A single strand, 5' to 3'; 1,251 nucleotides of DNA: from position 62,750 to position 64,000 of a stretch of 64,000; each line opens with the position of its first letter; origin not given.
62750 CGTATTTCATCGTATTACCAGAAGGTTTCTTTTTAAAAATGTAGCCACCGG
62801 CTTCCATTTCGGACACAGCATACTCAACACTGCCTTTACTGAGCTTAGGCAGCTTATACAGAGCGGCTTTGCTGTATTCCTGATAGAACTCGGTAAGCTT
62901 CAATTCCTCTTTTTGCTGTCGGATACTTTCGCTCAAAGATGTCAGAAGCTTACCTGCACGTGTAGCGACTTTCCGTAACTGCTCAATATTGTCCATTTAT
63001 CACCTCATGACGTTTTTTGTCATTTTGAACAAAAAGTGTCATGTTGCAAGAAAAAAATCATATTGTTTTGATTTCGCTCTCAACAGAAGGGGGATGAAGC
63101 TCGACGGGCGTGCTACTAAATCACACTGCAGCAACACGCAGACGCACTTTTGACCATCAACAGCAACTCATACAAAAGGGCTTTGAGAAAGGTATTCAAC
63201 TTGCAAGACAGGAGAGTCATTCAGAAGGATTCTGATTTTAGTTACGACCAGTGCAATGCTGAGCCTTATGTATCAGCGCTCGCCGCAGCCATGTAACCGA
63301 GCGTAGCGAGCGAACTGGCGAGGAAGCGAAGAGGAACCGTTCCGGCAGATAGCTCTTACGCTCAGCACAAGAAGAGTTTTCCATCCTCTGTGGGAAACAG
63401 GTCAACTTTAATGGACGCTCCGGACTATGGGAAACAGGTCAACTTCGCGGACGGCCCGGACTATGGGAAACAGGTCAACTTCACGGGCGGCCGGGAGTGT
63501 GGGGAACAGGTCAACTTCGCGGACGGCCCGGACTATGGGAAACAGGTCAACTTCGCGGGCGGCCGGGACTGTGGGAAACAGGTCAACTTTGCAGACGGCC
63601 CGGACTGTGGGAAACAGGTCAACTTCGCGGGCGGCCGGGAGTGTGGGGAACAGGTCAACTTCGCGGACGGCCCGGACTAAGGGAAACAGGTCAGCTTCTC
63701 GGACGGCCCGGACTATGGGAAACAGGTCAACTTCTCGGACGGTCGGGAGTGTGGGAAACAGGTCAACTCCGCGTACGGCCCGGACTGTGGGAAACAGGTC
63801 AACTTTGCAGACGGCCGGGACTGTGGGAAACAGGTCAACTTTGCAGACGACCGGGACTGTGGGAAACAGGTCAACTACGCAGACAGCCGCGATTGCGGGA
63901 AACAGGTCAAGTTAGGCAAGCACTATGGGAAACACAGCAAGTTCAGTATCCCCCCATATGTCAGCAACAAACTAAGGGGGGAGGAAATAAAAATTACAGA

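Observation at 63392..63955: Array of about 15 iteron-like 36-bp repeats upstream of P1-type parA at the window edge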

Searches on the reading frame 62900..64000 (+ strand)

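Call 18: profile_search(protein=L001:8102-8968:-)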
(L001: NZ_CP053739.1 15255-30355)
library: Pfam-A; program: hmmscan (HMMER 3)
A. the first sequence (288 residues): domains with independent E <= 10: 3; with E <= 0.001: 2
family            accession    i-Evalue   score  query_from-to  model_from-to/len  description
Rep3_N            PF01051.27    3.6e-31   108.9      67-217         2-141/141  Initiator Replication protein, WH1
Rep3_C            PF21205.3     5.5e-13    49.4     228-278         1-50/59  Initiator Rep protein, WH2
SAB               PF04382.18       0.23    12.1     243-258        16-31/50  SAB domain

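Call 25: search_dna_similar(query=L001:8102-8968:-, collection=plasmids, mode=protein, rows=spread, max_rows=40, max_evalue=1e-10)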
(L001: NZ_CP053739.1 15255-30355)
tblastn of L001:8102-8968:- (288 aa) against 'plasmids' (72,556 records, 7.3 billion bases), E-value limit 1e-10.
The search stops at 5000 records and this limit was reached: more records match than are counted here, and every count below describes the 5000 best-scoring records only.
Records with a match: at least 5000; places in all: 6110; records where one place covers at least 80% of the query: 1905.
Best place of each record, by identity: >=99% 1537; 95-99% 53; 90-95% 5; 80-90% 1; 60-80% 193; <60% 3211.
By first word of the organism name: Escherichia 2193; Klebsiella 1924; Enterobacter 273; Salmonella 237; Citrobacter 124; Serratia 36; Shigella 35; Raoultella 33; Proteus 17; uncultured 16; and 26 more.
By predicted mobility (MOB-suite, as given by PLSDB): conjugative 2823; mobilizable 1229; non-mobilizable 948.
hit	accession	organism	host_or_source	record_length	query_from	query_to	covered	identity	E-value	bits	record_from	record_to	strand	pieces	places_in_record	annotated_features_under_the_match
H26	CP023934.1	Klebsiella pneumoniae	Homo sapiens,rectal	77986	1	288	100%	100.0%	0e+0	597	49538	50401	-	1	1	RepB family plasmid replication initiator protein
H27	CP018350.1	Klebsiella pneumoniae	Homo sapiens,Urine/Genitourinary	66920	1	288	100%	100.0%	0e+0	597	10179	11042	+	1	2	RepB family plasmid replication initiator protein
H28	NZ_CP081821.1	Klebsiella pneumoniae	Homo sapiens,sputum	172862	1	288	100%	100.0%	0e+0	597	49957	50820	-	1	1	replication initiation protein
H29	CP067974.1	Klebsiella pneumoniae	Homo sapiens,respiratory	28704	1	288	100%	100.0%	0e+0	597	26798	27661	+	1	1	replication initiation protein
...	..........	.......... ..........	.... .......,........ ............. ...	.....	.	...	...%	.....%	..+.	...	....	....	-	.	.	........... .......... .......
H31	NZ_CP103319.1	Klebsiella pneumoniae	Homo sapiens,Blood,blood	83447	1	288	100%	100.0%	0e+0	597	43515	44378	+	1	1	replication initiation protein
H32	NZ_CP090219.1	Klebsiella pneumoniae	wastewater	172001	1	288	100%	100.0%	0e+0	597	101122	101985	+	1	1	replication initiation protein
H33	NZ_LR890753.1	Klebsiella pneumoniae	Homo sapiens,rectal swab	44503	1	288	100%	100.0%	0e+0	597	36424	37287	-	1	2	replication initiation protein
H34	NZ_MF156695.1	Klebsiella pneumoniae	-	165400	1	288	100%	100.0%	0e+0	597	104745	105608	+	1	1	replication initiation protein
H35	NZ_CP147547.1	Klebsiella quasipneumoniae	Homo sapiens,bloodstream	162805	1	288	100%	100.0%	0e+0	597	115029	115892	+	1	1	replication initiation protein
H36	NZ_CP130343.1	Enterobacter cloacae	Homo sapiens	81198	1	288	100%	100.0%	0e+0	597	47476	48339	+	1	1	replication initiation protein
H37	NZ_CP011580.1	Enterobacter hormaechei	Homo sapiens,respiratory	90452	1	288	100%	99.3%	0e+0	594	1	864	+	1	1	replication initiation protein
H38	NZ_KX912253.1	Enterobacter asburiae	Homo sapiens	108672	1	288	100%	94.8%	0e+0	567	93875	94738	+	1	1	replication initiation protein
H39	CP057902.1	Escherichia coli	culture,Pooled sheep faecal samples ...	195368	37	287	87%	64.0%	7e-106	344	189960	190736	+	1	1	replication initiation protein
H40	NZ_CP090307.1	Escherichia coli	Homo sapiens,faeces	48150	59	286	79%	58.1%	3e-88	293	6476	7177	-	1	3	replication initiation protein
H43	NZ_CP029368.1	Escherichia coli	Sewage,Pure Culture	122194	59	287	80%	56.8%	1e-85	286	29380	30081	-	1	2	replication initiation protein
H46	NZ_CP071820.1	Klebsiella pneumoniae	Homo sapiens,feces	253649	70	287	76%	57.8%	9e-83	278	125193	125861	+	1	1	replication initiation protein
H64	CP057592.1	Escherichia coli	culture,Pooled cattle faecal samples ...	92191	66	277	74%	31.1%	6e-26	114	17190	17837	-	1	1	RepB family plasmid replication initiator protein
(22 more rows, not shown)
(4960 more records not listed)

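Call 27: get_annotated_region(hit=H39, flank=3500)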
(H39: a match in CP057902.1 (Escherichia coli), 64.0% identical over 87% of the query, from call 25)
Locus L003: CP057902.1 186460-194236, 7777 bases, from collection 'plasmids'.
description: Escherichia coli strain RHB10-C19 plasmid pRHB10-C19_2, complete sequence
organism: Escherichia coli (NCBI taxid 562)
taxonomy: Bacteria; Pseudomonadota; Gammaproteobacteria; Enterobacterales; Enterobacteriaceae; Escherichia; Escherichia coli
host: -; source: culture,Pooled sheep faecal samples collected from floor of farm; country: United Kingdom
typing (MOB-suite, as given by PLSDB): conjugative; replicon IncFIA,IncFIB,IncFIC,rep_cluster_2232,rep_cluster_2313; relaxase MOBF; mating-pair formation MPF_F
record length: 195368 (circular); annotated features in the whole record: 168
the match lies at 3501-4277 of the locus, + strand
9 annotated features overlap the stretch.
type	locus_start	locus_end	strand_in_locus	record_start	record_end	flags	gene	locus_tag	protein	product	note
CDS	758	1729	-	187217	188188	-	-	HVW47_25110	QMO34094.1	ParB/RepB/Spo0J family partition protein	-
CDS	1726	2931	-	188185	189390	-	-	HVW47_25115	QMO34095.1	ParA family protein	-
CDS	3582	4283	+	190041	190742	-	-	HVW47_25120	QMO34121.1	replication initiation protein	-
CDS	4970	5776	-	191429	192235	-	-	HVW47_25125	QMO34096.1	phage integrase family protein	-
CDS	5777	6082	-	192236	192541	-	ccdB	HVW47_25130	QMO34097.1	type II toxin-antitoxin system toxin CcdB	-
CDS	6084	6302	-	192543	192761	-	ccdA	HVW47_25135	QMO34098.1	type II toxin-antitoxin system antitoxin CcdA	-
CDS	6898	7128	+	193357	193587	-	-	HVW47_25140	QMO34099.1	AbrB/MazE/SpoVT family DNA-binding domain-containing protein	-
CDS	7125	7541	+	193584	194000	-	-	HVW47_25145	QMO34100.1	type II toxin-antitoxin system VapC family toxin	-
CDS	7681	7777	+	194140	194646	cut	-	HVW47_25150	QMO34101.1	hypothetical protein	-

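Call 28: get_annotated_region(hit=H43, flank=3500)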
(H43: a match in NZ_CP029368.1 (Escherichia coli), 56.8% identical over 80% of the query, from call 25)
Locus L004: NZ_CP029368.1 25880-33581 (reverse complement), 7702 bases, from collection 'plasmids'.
description: Escherichia coli strain WCHEC035148 plasmid pQnrS1_035148, complete sequence
organism: Escherichia coli (NCBI taxid 562)
taxonomy: Bacteria; Pseudomonadota; Gammaproteobacteria; Enterobacterales; Enterobacteriaceae; Escherichia; Escherichia coli
host: -; source: Sewage,Pure Culture; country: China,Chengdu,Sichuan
typing (MOB-suite, as given by PLSDB): non-mobilizable; replicon IncFIA,IncFIA,IncFIB,IncFIC,IncN
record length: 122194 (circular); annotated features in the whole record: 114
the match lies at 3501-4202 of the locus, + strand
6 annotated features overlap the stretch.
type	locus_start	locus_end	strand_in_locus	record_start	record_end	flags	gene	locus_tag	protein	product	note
CDS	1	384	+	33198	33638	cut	mucA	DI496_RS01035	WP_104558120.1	translesion error-prone DNA polymerase V autoproteolytic subunit MucA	-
CDS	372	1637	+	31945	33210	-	mucB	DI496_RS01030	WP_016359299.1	translesion error-prone DNA polymerase V subunit MucB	-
CDS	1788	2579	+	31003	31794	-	-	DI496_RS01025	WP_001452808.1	SprT-like domain-containing protein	-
CDS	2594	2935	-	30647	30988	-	ardK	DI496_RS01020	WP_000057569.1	antirestriction protein ArdAB regulator ArdK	-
CDS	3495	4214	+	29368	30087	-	-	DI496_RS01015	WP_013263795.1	replication initiation protein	GO:0006270 - DNA replication initiation [Evidence IEA]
CDS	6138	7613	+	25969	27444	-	-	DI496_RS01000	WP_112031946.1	SEC-C metal-binding domain-containing protein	-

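Call 29: get_annotated_region(hit=H46, flank=3500)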
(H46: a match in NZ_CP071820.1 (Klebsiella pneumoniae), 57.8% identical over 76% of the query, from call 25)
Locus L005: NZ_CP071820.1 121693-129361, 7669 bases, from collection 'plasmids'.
description: Klebsiella pneumoniae subsp. pneumoniae strain 90CM2 plasmid p90CM2-MCR-253k, complete sequence
organism: Klebsiella pneumoniae (NCBI taxid 72407)
taxonomy: Bacteria; Pseudomonadota; Gammaproteobacteria; Enterobacterales; Enterobacteriaceae; Klebsiella; Klebsiella pneumoniae
host: -; source: Homo sapiens,feces; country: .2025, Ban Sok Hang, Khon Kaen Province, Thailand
typing (MOB-suite, as given by PLSDB): conjugative; replicon IncFIB,IncHI1B,IncN; relaxase MOBH; mating-pair formation MPF_F
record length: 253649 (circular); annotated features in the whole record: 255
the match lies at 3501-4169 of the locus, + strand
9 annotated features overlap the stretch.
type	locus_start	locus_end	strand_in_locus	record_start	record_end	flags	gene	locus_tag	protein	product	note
CDS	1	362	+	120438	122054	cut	-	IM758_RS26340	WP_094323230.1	phosphoethanolamine--lipid A transferase MCR-2.3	-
predicted_resistance_gene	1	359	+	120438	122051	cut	mcr-2.3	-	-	phosphoethanolamine--lipid A transferase MCR-2.3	predicted by amrfinderplus; class COLISTIN; identity 100.0%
CDS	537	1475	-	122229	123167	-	-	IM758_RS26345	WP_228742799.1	hypothetical protein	-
CDS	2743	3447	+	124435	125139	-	-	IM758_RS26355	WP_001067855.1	IS6-like element IS26 family transposase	GO:0006313 - DNA transposition [Evidence IEA]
CDS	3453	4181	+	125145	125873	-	-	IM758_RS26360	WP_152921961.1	replication initiation protein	GO:0006270 - DNA replication initiation [Evidence IEA]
CDS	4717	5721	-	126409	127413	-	-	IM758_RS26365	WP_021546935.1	IS110-like element IS4321 family transposase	GO:0006313 - DNA transposition [Evidence IEA]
CDS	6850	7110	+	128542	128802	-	-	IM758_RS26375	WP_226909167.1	pyridoxamine 5'-phosphate oxidase family protein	-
CDS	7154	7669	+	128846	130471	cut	-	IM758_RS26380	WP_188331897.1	phosphoethanolamine--lipid A transferase MCR-3.40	-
predicted_resistance_gene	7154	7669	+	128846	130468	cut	mcr-3.40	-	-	phosphoethanolamine--lipid A transferase MCR-3.40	predicted by amrfinderplus; class COLISTIN; identity 100.0%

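Call 30: get_annotated_region(hit=H38, flank=3500)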
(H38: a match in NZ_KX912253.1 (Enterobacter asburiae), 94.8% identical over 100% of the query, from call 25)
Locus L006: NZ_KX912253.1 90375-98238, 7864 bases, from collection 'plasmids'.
description: Enterobacter asburiae strain H162620587 plasmid pJF-587, complete sequence
organism: Enterobacter asburiae (NCBI taxid 61645)
taxonomy: Bacteria; Pseudomonadota; Gammaproteobacteria; Enterobacterales; Enterobacteriaceae; Enterobacter; Enterobacter asburiae
host: -; source: Homo sapiens; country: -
typing (MOB-suite, as given by PLSDB): conjugative; replicon IncFII,IncR; relaxase MOBF; mating-pair formation MPF_F
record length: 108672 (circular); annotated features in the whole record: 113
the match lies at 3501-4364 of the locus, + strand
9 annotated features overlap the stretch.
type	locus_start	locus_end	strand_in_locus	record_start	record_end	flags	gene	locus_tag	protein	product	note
CDS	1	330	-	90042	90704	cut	-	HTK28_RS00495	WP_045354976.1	plasmid partitioning/stability family protein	-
CDS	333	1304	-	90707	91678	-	parM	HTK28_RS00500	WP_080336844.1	plasmid segregation protein ParM domain-containing protein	-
CDS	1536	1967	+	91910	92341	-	umuD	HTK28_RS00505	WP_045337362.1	translesion error-prone DNA polymerase V autoproteolytic subunit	-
CDS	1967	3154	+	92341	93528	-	umuC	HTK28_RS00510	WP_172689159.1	translesion error-prone DNA polymerase V subunit UmuC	GO:0006281 - DNA repair [Evidence IEA]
CDS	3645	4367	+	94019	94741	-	-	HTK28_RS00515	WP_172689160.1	replication initiation protein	GO:0006270 - DNA replication initiation [Evidence IEA]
CDS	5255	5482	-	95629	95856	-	-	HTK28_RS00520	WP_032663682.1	hypothetical protein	-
CDS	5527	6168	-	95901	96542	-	-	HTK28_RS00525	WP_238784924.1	ParA family protein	-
CDS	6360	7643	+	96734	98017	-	-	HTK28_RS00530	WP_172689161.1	DUF1173 family protein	-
CDS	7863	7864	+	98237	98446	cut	-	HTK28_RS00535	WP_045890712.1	hypothetical protein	-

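Call 38: get_annotated_region(hit=H40, flank=3500)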
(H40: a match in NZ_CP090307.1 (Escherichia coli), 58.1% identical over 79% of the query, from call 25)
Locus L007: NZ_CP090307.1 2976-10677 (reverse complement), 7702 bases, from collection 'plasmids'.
description: Escherichia coli strain Z503 plasmid p503-IncFIB, complete sequence
organism: Escherichia coli (NCBI taxid 562)
taxonomy: Bacteria; Pseudomonadota; Gammaproteobacteria; Enterobacterales; Enterobacteriaceae; Escherichia; Escherichia coli
host: -; source: Homo sapiens,faeces; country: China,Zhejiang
typing (MOB-suite, as given by PLSDB): mobilizable; replicon IncFIA,IncFIB,rep_cluster_1760
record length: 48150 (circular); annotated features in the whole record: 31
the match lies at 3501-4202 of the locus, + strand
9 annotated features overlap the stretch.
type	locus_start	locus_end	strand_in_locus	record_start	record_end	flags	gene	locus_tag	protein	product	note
CDS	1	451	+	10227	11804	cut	-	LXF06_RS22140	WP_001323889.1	PAS domain-containing methyl-accepting chemotaxis protein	-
CDS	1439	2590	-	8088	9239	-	-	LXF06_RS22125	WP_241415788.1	IS30-like element IS30 family transposase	GO:0006313 - DNA transposition [Evidence IEA]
CDS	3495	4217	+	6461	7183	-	-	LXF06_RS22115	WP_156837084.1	replication initiation protein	GO:0006270 - DNA replication initiation [Evidence IEA]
CDS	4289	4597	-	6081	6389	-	-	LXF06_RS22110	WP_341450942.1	helix-turn-helix domain-containing protein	GO:0006310 - DNA recombination [Evidence IEA]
CDS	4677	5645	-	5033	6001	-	-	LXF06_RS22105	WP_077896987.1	IS5 family transposase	-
CDS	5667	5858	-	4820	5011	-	-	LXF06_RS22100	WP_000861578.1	hypothetical protein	-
CDS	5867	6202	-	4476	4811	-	stbA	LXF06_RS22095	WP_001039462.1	plasmid stabilization protein StbA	-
CDS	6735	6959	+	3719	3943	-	-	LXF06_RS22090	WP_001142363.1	hypothetical protein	-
CDS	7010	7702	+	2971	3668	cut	-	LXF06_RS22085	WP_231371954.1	IS1 family transposase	-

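Call 39: get_annotated_region(hit=H64, flank=3500)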
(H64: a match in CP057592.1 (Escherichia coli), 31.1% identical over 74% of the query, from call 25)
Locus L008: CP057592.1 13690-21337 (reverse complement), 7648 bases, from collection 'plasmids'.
description: Escherichia coli strain RHB22-C02 plasmid pRHB22-C02_4, complete sequence
organism: Escherichia coli (NCBI taxid 562)
taxonomy: Bacteria; Pseudomonadota; Gammaproteobacteria; Enterobacterales; Enterobacteriaceae; Escherichia; Escherichia coli
host: -; source: culture,Pooled cattle faecal samples collected from floor of farm; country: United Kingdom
typing (MOB-suite, as given by PLSDB): non-mobilizable; replicon rep_cluster_1704
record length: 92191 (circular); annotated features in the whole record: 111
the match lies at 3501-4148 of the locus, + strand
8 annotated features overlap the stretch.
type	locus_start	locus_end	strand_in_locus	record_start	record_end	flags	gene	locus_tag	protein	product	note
CDS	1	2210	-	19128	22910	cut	-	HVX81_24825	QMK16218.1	transglycosylase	-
CDS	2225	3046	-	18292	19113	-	-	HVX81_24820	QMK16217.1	hypothetical protein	-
CDS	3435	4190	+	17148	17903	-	-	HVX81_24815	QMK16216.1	RepB family plasmid replication initiator protein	-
CDS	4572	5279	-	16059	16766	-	-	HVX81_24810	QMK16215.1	phage tail protein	-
CDS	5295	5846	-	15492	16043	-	-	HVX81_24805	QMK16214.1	hypothetical protein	-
CDS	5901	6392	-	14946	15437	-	-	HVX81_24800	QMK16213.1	baseplate protein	-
CDS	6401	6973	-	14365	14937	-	-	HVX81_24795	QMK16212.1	hypothetical protein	-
CDS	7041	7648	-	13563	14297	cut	-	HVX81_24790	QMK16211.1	hypothetical protein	-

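Call 50: search_protein_families(proteins=[L001:8102-8968:-], library=ncbifam, max_evalue=0.001)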
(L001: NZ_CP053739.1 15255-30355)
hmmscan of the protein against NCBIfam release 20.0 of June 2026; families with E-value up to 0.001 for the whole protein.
L001:8102-8968:- (288 aa): 2 families
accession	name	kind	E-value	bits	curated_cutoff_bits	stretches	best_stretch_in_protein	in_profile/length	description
NF010305.0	PRK13742.1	equivalog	4.3e-41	140.9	342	1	57-279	8-234/251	replication initiation protein RepE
NF038290.1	repM_Acin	exception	6.6e-31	107.8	250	1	69-283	5-219/304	replication initiation protein RepM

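Call 54: search_solved_structures(query=L001:8102-8968:-, max_evalue=0.001)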
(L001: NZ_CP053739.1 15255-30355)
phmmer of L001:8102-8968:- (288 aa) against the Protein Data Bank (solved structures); distinct sequences matched with E-value up to 0.001: 9.
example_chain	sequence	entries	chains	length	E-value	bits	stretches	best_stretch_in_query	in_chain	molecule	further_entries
1rep_C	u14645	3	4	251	1.4e-33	119.7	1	61-280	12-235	PROTEIN (REPLICATION INITIATION PROTEIN) | Replication initiation protein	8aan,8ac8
2z9o_A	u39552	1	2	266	1.4e-33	119.7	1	59-280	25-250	Replication initiation protein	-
36ow_C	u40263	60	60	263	1.5e-33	119.6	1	60-280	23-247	Replication initiation protein | RepB family plasmid replication initiator protein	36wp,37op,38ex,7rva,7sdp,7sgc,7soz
36nq_C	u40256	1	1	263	2.9e-33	118.7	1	60-280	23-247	Replication initiation protein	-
7uxy_C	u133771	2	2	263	4.2e-33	118.1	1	60-280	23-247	Replication initiation protein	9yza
36ot_C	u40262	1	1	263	9.7e-33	116.9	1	60-280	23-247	Replication initiation protein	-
38ep_C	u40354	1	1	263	2.7e-32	115.5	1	60-280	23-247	Replication initiation protein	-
2nra_C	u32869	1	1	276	6.6e-06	28.9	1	61-146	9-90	PI protein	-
6h24_A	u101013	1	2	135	7.2e-05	25.5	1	68-198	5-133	Replication protein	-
